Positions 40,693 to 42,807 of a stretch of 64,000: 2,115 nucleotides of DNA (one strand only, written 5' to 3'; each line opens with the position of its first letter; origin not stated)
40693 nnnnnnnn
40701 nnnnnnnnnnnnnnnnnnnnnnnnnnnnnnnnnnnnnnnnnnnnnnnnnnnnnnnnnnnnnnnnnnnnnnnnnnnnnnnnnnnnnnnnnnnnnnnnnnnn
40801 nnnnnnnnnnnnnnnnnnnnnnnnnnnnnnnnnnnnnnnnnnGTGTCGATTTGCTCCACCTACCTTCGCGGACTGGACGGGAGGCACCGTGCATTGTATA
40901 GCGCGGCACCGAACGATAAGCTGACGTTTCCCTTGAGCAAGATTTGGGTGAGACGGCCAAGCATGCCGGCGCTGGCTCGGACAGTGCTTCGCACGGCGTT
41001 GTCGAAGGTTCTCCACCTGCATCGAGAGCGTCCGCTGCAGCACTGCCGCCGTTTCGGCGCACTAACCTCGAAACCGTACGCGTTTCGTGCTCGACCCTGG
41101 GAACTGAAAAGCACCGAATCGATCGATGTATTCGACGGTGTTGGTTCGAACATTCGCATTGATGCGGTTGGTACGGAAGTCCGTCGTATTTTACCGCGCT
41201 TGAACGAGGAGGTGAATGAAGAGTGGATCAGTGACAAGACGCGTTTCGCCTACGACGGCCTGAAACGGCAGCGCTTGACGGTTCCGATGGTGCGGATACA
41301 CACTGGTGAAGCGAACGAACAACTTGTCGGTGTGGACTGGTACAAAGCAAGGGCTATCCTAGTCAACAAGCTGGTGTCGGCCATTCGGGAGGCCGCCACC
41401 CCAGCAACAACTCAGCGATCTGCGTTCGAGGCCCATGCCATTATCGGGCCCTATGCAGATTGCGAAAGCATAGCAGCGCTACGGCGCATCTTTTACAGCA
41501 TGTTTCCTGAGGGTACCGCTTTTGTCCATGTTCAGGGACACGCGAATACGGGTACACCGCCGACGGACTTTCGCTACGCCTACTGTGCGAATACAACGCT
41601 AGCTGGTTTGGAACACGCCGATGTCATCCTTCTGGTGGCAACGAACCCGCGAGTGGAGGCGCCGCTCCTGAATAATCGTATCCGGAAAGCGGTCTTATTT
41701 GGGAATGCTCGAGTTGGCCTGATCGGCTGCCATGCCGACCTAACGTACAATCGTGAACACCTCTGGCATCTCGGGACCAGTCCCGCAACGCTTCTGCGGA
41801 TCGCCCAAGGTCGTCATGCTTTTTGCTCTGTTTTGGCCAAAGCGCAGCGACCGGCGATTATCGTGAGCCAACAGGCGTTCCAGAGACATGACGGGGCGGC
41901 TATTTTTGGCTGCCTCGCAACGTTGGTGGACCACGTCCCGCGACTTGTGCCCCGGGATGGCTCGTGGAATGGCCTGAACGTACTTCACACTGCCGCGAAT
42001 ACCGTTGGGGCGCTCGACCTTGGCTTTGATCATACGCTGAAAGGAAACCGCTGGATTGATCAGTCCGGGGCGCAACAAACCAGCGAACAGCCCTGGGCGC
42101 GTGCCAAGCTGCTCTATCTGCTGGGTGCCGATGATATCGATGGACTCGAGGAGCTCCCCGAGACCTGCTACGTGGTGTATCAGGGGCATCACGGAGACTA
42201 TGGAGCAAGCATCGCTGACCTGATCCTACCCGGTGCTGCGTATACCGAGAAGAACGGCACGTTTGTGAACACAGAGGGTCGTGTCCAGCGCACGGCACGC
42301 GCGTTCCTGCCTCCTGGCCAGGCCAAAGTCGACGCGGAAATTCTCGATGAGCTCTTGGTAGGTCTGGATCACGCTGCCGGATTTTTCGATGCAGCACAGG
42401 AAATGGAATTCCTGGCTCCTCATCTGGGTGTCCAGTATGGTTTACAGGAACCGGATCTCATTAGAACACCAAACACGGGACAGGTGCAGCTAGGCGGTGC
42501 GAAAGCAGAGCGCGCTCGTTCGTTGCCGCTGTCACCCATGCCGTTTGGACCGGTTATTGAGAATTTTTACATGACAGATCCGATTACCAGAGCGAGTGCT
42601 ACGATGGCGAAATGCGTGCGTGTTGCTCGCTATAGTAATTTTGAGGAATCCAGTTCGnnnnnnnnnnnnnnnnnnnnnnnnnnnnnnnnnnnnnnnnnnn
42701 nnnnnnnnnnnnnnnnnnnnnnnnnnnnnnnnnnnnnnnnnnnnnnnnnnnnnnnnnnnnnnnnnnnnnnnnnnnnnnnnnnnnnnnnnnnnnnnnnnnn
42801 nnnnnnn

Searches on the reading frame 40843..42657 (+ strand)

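Call 30: search_protein_families(library=pfam, proteins=[window:40843-42657:+], max_evalue=0.001)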
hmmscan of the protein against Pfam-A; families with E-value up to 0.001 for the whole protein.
window:40843-42657:+ (605 aa): 3 families
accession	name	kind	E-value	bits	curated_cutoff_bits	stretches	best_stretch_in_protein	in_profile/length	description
PF00384.28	Molybdopterin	-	1.8e-79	267.8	24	1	144-504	1-350/353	Molybdopterin oxidoreductase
PF22151.2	Fer4_NDSU1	-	2e-27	94.9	23.8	1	88-138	1-51/51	NADH-ubiquinone oxidoreductase NDSU1/NuoG-like, 4Fe-4S domain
PF09326.16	NADH_dhqG_C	-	1.1e-14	55.2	25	1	545-591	7-51/51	NADH-ubiquinone oxidoreductase subunit G, C-terminal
